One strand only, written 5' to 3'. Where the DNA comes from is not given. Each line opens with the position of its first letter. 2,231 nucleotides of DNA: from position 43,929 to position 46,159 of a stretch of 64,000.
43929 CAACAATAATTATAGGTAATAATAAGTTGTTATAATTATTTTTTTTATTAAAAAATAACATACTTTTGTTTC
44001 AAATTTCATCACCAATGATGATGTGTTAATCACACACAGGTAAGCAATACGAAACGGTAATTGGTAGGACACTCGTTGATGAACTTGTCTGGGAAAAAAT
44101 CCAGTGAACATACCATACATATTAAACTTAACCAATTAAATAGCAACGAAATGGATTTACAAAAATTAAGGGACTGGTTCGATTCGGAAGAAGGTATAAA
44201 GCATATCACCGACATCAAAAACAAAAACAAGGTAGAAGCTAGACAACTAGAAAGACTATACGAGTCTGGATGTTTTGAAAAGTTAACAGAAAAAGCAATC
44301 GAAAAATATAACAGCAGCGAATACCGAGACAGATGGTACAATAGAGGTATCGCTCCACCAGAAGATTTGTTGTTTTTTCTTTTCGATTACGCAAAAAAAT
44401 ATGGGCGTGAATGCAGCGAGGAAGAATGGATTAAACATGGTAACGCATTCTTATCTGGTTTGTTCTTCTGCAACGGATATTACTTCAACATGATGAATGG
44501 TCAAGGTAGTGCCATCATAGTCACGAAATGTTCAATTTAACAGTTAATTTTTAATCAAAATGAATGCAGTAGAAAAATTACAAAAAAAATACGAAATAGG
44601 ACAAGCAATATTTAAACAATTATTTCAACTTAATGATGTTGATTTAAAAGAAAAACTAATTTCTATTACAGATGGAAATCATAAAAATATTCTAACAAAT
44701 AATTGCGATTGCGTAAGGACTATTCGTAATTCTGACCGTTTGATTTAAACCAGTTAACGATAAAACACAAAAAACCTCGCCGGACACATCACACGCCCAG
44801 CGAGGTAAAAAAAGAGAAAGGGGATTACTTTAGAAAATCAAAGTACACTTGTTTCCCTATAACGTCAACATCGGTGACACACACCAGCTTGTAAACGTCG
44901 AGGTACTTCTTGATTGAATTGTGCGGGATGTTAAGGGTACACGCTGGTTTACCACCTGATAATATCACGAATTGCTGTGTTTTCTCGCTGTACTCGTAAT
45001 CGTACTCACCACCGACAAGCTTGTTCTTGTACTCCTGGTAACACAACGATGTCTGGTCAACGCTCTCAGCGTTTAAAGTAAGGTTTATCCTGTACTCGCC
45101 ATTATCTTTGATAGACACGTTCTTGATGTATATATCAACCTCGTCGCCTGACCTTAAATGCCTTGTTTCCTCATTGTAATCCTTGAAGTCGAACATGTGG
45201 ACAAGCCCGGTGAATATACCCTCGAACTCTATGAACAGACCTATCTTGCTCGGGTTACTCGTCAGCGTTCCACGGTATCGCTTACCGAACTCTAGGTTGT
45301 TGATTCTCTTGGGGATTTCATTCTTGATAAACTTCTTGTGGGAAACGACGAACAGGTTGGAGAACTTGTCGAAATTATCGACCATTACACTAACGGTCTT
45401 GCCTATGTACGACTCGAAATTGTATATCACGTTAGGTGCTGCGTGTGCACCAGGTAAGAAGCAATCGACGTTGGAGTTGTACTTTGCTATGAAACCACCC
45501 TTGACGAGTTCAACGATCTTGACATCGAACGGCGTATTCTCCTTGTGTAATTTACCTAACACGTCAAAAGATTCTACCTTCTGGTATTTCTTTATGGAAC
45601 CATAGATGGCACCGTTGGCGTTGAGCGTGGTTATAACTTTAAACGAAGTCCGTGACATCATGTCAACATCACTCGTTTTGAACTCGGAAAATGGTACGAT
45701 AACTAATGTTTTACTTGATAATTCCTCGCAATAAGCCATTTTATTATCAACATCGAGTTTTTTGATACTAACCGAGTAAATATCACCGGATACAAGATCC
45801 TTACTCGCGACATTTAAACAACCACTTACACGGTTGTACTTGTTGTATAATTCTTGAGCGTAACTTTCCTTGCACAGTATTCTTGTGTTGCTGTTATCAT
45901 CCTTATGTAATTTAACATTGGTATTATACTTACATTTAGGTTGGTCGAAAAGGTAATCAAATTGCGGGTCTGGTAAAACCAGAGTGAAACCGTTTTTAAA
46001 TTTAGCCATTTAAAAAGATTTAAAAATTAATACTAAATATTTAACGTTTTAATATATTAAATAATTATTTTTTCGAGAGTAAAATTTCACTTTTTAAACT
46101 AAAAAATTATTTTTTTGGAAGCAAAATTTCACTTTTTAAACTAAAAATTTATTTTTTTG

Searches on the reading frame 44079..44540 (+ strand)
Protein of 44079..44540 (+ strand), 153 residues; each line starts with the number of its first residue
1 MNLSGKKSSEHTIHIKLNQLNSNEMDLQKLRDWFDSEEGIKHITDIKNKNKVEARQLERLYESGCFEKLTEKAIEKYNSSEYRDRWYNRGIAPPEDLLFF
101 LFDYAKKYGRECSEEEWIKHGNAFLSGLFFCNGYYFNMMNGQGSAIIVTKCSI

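Call 33: search_protein_families(library=pfam, proteins=[window:44079-44540:+], max_evalue=0.01)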
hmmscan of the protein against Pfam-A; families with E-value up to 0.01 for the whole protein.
window:44079-44540:+ (153 aa): 0 families

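Call 59: search_protein_families(library=ncbifam, proteins=[window:44079-44540:+], max_evalue=0.01)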
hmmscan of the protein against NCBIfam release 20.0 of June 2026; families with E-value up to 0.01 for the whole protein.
window:44079-44540:+ (153 aa): 0 families

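Call 86: search_protein_families(library=phrogs, proteins=[window:44079-44540:+], max_evalue=1)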
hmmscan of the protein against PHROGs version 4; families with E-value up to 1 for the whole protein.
window:44079-44540:+ (153 aa): 2 families
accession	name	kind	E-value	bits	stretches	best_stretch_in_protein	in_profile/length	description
phrog_25320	-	unknown function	0.067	14.2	1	103-116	8-21/52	-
phrog_4073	-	unknown function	0.18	13.1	1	13-82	15-83/112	-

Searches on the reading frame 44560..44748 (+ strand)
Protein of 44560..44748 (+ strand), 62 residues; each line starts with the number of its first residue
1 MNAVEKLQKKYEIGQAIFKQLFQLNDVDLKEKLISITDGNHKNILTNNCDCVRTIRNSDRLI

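Call 33: search_protein_families(library=pfam, proteins=[window:44560-44748:+], max_evalue=0.01)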
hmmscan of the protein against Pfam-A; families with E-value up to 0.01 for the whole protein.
window:44560-44748:+ (62 aa): 0 families

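Call 86: search_protein_families(library=phrogs, proteins=[window:44560-44748:+], max_evalue=1)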
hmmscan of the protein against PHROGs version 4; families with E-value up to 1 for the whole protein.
window:44560-44748:+ (62 aa): 2 families
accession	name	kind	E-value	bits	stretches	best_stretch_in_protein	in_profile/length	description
phrog_8420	-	DNA, RNA and nucleotide metabolism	0.024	14.7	1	6-60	20-74/309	endonuclease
phrog_35604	-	unknown function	0.044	15.2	1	19-62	12-51/95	-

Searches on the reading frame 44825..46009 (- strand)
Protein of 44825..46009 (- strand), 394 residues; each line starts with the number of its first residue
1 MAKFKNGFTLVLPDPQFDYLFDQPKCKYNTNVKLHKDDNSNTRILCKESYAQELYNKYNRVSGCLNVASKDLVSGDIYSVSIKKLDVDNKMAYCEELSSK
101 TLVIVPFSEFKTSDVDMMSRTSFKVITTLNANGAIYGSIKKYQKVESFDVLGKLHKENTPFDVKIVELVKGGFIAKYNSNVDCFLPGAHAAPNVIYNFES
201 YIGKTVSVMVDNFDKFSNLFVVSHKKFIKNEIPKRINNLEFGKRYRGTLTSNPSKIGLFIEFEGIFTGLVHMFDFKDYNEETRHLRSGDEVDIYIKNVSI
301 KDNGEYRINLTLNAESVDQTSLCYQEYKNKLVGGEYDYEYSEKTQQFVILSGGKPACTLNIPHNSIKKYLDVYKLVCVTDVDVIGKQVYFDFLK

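Call 9: search_protein_families(library=pfam, proteins=[window:44825-46009:-], max_evalue=0.01)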
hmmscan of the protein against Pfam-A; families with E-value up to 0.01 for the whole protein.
window:44825-46009:- (394 aa): 2 families
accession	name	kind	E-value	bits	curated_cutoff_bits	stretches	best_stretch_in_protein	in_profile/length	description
PF00575.29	S1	-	2.9e-07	31.2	22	0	155-218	2-67/74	S1 RNA binding domain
PF05725.18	FNIP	-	0.0075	16.8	21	0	225-246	3-24/44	FNIP Repeat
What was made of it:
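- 44825..46009 (-): Left flanking gene: phage homologue of ribosomal protein bS1 (394 aa). It is the first gene of the leftward gene block. Pfam S1 (call 9).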

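Call 10: search_protein_families(library=phrogs, proteins=[window:44825-46009:-], max_evalue=0.001)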
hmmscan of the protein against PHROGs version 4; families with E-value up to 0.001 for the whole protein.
window:44825-46009:- (394 aa): 0 families

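Call 14: find_encoding_contigs(protein=window:44825-46009:-, flank=10000, max_places=10)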
Protein window:44825-46009:- (394 aa): 15 contigs read that carry it; 10 places shown.
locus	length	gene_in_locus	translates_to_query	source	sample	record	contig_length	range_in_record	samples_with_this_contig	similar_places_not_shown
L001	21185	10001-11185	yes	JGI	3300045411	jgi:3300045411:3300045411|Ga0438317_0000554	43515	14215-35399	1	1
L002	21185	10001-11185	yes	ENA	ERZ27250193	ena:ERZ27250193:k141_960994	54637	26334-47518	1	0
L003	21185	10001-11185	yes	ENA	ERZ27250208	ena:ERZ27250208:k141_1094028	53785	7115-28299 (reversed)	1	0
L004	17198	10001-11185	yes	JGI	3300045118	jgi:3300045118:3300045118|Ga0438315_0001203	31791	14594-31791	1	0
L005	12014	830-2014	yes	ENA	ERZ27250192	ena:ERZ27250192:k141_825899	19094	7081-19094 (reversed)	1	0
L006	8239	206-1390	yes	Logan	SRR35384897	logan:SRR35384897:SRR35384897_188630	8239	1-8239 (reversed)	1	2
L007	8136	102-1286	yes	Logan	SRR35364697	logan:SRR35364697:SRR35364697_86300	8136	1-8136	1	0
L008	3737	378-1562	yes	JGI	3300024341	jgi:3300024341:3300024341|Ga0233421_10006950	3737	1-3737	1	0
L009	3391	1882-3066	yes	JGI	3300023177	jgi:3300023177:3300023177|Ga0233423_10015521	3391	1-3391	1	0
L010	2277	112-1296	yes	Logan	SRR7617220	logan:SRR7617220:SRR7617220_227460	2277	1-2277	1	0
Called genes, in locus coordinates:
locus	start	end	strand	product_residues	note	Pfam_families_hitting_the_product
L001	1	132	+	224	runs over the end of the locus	-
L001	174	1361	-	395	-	PF00303:Thymidylat_synt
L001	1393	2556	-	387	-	PF02739:5_3_exonuc_N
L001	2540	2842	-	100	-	-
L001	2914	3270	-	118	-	-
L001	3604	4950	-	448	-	-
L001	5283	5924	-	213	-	-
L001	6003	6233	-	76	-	-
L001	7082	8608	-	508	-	PF21241:UvsW_N (weak), PF00270:DEAD, PF04851:ResIII, PF18766:SWI2_SNF2 (faint), PF00271:Helicase_C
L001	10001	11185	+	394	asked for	PF00575:S1 (faint)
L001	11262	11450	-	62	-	-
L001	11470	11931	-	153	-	-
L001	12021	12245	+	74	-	-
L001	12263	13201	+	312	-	PF00145:DNA_methylase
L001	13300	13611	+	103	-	-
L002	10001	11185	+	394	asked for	PF00575:S1 (faint)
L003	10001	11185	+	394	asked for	PF00575:S1 (faint)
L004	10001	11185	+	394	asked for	PF00575:S1 (faint)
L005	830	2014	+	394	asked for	PF00575:S1 (faint)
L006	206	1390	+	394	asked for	PF00575:S1 (faint)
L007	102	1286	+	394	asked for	PF00575:S1 (faint)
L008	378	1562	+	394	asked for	PF00575:S1 (faint)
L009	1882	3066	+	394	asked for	PF00575:S1 (faint)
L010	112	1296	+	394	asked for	PF00575:S1 (faint)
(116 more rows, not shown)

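Call 36: find_homologous_proteins(query=window:44825-46009:-, max_evalue=0.00001)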
Query window:44825-46009:- (394 aa): 31 proteins with E <= 0.00001 among 2259 candidates.
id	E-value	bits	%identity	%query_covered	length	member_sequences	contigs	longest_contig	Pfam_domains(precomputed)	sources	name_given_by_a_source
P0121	7.1e-199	679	100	77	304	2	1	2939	PF00575.30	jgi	jgi:ribosomal protein S1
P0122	8.8e-107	376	47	97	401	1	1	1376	PF00575.30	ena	-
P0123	4.8e-103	363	45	98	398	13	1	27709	PF00575.30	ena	-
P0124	6.8e-103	363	45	97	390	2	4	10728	PF00575.30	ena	-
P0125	1.5e-100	355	47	97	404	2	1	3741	PF00575.30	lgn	-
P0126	2.6e-100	354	44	97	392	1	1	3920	PF00575.30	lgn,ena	-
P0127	9.3e-99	349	45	97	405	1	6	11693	PF00575.30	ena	-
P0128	1.1e-97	346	45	95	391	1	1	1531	PF00575.30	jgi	jgi:predicted RNA-binding protein with RPS1 domain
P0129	2.3e-97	344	45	95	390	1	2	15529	PF00575.30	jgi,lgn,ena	jgi:predicted RNA-binding protein with RPS1 domain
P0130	5.1e-95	337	43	98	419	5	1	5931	PF00575.30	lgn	-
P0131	2.8e-90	321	54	70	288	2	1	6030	PF00575.30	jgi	jgi:ribosomal protein S1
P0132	4.8e-89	317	40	96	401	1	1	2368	PF00575.30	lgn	-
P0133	3.1e-76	275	38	97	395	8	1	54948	PF00575.30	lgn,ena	-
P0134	5.3e-75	271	37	97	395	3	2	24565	PF00575.30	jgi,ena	jgi:ribosomal protein S1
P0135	4.7e-73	264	37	97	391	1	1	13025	PF00575.30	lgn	-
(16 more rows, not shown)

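Call 37: find_encoding_contigs(protein=P0123, flank=8000, max_places=2)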
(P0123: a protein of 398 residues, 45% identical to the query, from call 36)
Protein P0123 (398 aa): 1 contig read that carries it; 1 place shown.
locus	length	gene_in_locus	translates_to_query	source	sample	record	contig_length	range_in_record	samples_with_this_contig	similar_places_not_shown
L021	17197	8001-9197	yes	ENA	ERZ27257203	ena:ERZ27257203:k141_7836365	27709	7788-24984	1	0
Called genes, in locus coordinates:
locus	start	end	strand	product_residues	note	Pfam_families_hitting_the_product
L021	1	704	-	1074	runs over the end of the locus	-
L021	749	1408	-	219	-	-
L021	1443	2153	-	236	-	-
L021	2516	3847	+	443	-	-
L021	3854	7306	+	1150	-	-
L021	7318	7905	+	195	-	-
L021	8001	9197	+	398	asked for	PF00575:S1 (weak)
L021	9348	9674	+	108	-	-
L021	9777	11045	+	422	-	-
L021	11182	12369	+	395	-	PF02739:5_3_exonuc_N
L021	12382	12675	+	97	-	PF00166:Cpn10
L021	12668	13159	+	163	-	-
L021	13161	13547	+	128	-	-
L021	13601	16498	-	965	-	-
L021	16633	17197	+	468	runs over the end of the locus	PF03104:DNA_pol_B_exo1, PF00136:DNA_pol_B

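Call 38: find_encoding_contigs(protein=P0133, flank=8000, max_places=2)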
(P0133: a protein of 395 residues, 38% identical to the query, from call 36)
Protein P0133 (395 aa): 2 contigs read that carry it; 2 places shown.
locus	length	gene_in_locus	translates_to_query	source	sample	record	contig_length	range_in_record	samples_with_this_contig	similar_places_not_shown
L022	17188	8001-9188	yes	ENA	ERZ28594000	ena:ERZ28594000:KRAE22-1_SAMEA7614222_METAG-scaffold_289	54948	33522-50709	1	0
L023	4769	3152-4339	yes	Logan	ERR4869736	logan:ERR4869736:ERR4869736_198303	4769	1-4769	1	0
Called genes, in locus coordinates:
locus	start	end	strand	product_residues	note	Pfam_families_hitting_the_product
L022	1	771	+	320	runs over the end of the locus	PF03721:UDPG_MGDP_dh_N, PF00984:UDPG_MGDP_dh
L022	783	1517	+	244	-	PF10108:DNA_pol_B_exo2, PF13482:RNase_H_2 (weak)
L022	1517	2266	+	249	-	-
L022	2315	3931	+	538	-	PF00118:Cpn60_TCP1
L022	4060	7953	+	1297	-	-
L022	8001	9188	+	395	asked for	PF00575:S1 (faint)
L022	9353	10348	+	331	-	PF00268:Ribonuc_red_sm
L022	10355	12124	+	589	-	PF00317:Ribonuc_red_lgN, PF02867:Ribonuc_red_lgC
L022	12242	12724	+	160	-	-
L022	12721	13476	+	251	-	-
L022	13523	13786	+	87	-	PF07432:Hc1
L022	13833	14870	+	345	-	-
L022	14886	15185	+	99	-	-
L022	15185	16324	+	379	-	PF02739:5_3_exonuc_N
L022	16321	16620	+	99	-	PF00166:Cpn10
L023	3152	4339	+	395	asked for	PF00575:S1 (faint)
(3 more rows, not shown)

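Call 39: find_encoding_contigs(protein=P0129, flank=8000, max_places=2)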
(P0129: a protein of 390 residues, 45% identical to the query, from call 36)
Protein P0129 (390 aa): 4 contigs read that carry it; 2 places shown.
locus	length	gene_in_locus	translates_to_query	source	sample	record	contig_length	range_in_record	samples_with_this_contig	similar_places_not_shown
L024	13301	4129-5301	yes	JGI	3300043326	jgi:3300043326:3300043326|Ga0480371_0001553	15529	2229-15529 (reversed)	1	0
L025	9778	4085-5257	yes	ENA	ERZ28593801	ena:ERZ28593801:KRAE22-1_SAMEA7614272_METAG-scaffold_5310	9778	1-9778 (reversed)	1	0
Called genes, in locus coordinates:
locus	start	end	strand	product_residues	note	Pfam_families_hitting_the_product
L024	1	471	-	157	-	?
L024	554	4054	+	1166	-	-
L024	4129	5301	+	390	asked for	PF00575:S1 (faint)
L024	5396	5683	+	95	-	-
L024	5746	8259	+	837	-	PF00317:Ribonuc_red_lgN (weak), PF02867:Ribonuc_red_lgC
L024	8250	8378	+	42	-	-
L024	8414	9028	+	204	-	PF25185:Tad3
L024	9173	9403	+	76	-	-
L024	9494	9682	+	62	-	-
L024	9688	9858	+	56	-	-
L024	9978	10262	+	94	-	-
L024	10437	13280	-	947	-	PF17482:Phage_sheath_1C (weak)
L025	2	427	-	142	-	?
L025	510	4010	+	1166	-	-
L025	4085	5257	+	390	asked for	PF00575:S1 (faint)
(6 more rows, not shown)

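Call 47: search_dna_similar(query=window:44825-46009:-, collection=phages, mode=protein, max_rows=15)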
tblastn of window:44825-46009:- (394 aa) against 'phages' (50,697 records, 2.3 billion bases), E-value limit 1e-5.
Records with a match: 25; places in all: 25; records where one place covers at least 80% of the query: 0.
Best place of each record, by identity: <60% 25.
By first word of the organism name: Prevotella 15; uncultured 6; Bacteriophage 4.
By host as written in the record: Prevotella sp. 15; - 10.
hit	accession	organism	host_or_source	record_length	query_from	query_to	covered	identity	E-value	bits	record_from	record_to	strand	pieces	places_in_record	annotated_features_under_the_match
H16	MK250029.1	Prevotella phage Lak-C1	Prevotella sp.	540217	21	298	71%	25.8%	9e-17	88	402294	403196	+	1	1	record has no annotation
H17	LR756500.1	uncultured phage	metagenomic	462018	42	298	65%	27.8%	3e-13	77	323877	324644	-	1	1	record has no annotation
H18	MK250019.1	Prevotella phage Lak-A2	Prevotella sp.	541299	21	298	71%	25.5%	3e-16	87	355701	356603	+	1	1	record has no annotation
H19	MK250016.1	Prevotella phage Lak-A1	Prevotella sp.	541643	21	298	71%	25.5%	3e-16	87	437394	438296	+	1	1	record has no annotation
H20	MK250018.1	Prevotella phage Lak-A1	Prevotella sp.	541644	21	298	71%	25.5%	3e-16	87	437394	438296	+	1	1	record has no annotation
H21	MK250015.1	Prevotella phage Lak-A1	Prevotella sp.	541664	21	298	71%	25.5%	3e-16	87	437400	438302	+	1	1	record has no annotation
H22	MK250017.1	Prevotella phage Lak-A1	Prevotella sp.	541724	21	298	71%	25.5%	3e-16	87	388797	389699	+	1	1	record has no annotation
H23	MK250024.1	Prevotella phage Lak-B5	Prevotella sp.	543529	17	298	72%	24.5%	6e-14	80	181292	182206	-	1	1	record has no annotation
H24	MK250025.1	Prevotella phage Lak-B6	Prevotella sp.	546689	17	298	72%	24.5%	6e-14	80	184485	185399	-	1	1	record has no annotation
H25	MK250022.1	Prevotella phage Lak-B3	Prevotella sp.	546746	17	298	72%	24.5%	6e-14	80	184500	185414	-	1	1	record has no annotation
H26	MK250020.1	Prevotella phage Lak-B1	Prevotella sp.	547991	17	298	72%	24.5%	6e-14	80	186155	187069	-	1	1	record has no annotation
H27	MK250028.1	Prevotella phage Lak-B9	Prevotella sp.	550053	17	298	72%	24.5%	6e-14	80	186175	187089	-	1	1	record has no annotation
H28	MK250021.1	Prevotella phage Lak-B2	Prevotella sp.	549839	17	298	72%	24.2%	1e-13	79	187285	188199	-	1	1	record has no annotation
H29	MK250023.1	Prevotella phage Lak-B4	Prevotella sp.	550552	17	298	72%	24.2%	1e-13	79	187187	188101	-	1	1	record has no annotation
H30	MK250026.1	Prevotella phage Lak-B7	Prevotella sp.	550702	17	298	72%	24.2%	1e-13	79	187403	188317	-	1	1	record has no annotation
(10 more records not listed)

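Call 58: search_solved_structures(query=window:44825-46009:-, max_evalue=1)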
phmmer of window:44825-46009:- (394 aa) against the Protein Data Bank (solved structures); distinct sequences matched with E-value up to 1: 11.
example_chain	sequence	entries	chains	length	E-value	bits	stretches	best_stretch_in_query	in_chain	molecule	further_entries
8wi7_b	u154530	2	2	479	5.3e-12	48.7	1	73-317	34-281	30S ribosomal protein bS1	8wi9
7qgh_t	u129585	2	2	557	1e-11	47.7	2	100-296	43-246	30S ribosomal protein S1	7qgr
6bu8_Z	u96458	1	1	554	1.3e-11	47.4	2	100-296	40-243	30S ribosomal protein S1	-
6h4n_y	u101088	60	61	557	1.3e-11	47.4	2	100-296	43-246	30S ribosomal protein S1 | Small ribosomal subunit protein bS1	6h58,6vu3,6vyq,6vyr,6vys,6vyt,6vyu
9qqq_V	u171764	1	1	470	7.7e-10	41.5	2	100-295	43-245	Small ribosomal subunit protein bS1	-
6vz3_H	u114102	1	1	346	5.3e-09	38.8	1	100-296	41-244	30S ribosomal protein S1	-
28jw_a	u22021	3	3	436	1.8e-08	37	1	52-297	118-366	Ribosomal protein S1 homologue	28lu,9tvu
9zcd_A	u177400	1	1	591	1.1e-07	34.5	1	100-277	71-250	30S ribosomal protein S1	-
4q7j_D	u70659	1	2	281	4.3e-07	32.5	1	100-296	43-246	30S ribosomal protein S1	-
2mfl_A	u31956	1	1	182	0.053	15.7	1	99-231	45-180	30S ribosomal protein S1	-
5xq5_A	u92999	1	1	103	0.21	13.8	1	242-300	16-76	30S ribosomal protein S1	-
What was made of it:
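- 44825..46009 (-): PDB bS1 chains match at E 5e-12 (call 58).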

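Call 59: search_protein_families(library=ncbifam, proteins=[window:44825-46009:-], max_evalue=0.01)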
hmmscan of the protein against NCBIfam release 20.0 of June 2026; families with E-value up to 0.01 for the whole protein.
window:44825-46009:- (394 aa): 13 families
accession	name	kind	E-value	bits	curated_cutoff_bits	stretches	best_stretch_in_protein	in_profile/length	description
NF005208.0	PRK06676.1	equivalog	3e-21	75.9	368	1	66-315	15-264/391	30S ribosomal protein S1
NF000907.0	PRK00087.1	equivalog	2.3e-20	72.4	624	1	67-310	300-544/671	bifunctional 4-hydroxy-3-methylbut-2-enyl diphosphate reductase/30S ribosomal protein S1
NF004953.0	PRK06299.1-3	equivalog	8.3e-20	70.6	720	1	32-311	10-280/580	30S ribosomal protein S1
NF004952.0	PRK06299.1-2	equivalog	1.5e-19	69.7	524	1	69-314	47-288/580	30S ribosomal protein S1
TIGR00717.1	rpsA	equivalog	3.7e-17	62.1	577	1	99-318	40-261/516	30S ribosomal protein S1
NF004954.0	PRK06299.1-4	equivalog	1.7e-13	49.6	727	1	69-297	15-247/560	30S ribosomal protein S1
NF005911.0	PRK07899.1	equivalog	2e-11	43.3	691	1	115-318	80-282/486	30S ribosomal protein S1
NF004956.0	PRK06299.1-6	equivalog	7.2e-11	41.4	711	1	96-313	50-269/554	30S ribosomal protein S1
NF010379.0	PRK13806.1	equivalog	6e-09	35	648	1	148-318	106-281/491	30S ribosomal protein S1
NF004955.0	PRK06299.1-5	equivalog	2e-08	32.9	878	1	85-313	36-267/566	30S ribosomal protein S1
NF005639.0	PRK07400.1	equivalog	3.1e-08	32.8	460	1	69-298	31-253/318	30S ribosomal protein S1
NF004951.0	PRK06299.1-1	equivalog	2.7e-07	29.3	918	1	105-313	48-260/556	30S ribosomal protein S1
NF006363.0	PRK08582.1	equivalog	3.7e-05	23.9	171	1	239-313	3-74/140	S1 domain-containing RNA-binding protein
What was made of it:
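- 44825..46009 (-): NCBIfam 30S ribosomal protein S1 models match at E 3e-21, below the curated cut-offs (call 59).
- Closest known: Iteron-type theta origins. Different: No cognate initiator gene lies in cis (calls 9, 58, 59).
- The gene encodes a multi-S1-domain protein (calls 58, 59).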
